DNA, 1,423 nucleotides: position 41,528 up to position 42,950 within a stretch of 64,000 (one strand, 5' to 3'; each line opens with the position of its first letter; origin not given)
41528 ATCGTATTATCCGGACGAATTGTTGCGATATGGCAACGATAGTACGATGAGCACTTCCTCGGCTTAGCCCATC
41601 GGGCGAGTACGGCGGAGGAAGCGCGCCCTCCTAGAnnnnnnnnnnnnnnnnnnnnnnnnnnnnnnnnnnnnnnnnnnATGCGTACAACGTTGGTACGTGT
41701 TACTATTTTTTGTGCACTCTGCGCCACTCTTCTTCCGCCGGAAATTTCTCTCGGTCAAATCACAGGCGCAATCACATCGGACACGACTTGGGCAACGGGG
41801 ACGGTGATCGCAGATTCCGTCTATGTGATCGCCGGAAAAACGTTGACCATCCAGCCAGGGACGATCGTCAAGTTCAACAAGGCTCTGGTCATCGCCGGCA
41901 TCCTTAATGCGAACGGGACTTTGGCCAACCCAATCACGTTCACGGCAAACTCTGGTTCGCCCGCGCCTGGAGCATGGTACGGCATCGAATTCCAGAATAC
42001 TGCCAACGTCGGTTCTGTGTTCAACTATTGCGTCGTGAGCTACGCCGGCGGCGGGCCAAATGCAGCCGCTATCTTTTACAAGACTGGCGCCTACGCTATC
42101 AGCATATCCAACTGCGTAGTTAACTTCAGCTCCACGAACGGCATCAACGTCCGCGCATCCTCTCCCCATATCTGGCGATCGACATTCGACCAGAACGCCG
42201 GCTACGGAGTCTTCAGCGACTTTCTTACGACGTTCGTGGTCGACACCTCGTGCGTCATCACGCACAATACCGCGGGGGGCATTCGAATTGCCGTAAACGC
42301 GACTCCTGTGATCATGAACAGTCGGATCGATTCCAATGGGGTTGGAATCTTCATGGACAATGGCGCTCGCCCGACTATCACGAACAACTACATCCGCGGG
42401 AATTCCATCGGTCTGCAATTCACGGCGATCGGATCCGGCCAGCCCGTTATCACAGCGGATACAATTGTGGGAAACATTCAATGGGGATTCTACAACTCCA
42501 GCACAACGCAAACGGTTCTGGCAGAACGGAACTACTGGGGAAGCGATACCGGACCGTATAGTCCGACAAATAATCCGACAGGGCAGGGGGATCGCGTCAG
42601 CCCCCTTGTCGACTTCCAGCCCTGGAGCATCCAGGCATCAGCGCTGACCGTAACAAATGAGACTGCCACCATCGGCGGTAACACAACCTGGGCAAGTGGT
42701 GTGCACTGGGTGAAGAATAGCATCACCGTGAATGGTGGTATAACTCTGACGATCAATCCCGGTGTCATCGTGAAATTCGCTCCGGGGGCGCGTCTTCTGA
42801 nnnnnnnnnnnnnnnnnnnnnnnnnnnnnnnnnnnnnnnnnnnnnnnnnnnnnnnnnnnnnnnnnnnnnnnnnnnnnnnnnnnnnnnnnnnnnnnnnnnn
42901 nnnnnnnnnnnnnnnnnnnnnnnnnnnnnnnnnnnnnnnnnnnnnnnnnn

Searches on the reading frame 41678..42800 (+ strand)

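Call 67: search_protein_families(library=ncbifam, proteins=[window:41678-42800:+], max_evalue=0.1)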
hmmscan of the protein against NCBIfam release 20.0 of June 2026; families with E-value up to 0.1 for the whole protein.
window:41678-42800:+ (374 aa): 3 families
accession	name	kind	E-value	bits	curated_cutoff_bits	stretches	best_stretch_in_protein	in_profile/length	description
TIGR04247.1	NosD_copper_fam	subfamily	3.5e-07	29.1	300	1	196-294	216-314/377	nitrous oxide reductase family maturation protein NosD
TIGR03805.1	beta_helix_1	subfamily_domain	0.00018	20.7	141.5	1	148-247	80-178/314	parallel beta-helix domain-containing protein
TIGR03804.1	para_beta_helix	repeat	0.00028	20.5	19.45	1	201-243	1-43/44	parallel beta-helix repeat protein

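Call 83: search_solved_structures(query=A5, max_evalue=1, show_alignments=0)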
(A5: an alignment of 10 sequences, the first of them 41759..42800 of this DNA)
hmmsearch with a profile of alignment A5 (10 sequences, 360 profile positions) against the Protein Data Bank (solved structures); distinct sequences matched with E-value up to 1: 2.
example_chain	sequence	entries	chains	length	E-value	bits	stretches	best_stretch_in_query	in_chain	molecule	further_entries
7o0y_A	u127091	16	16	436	3.5e-05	26.1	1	202-278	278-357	Probable ABC transporter binding protein NosD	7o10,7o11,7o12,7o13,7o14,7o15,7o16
1czs_A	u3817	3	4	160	0.45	12.6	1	259-335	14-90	PROTEIN (COAGULATION FACTOR V)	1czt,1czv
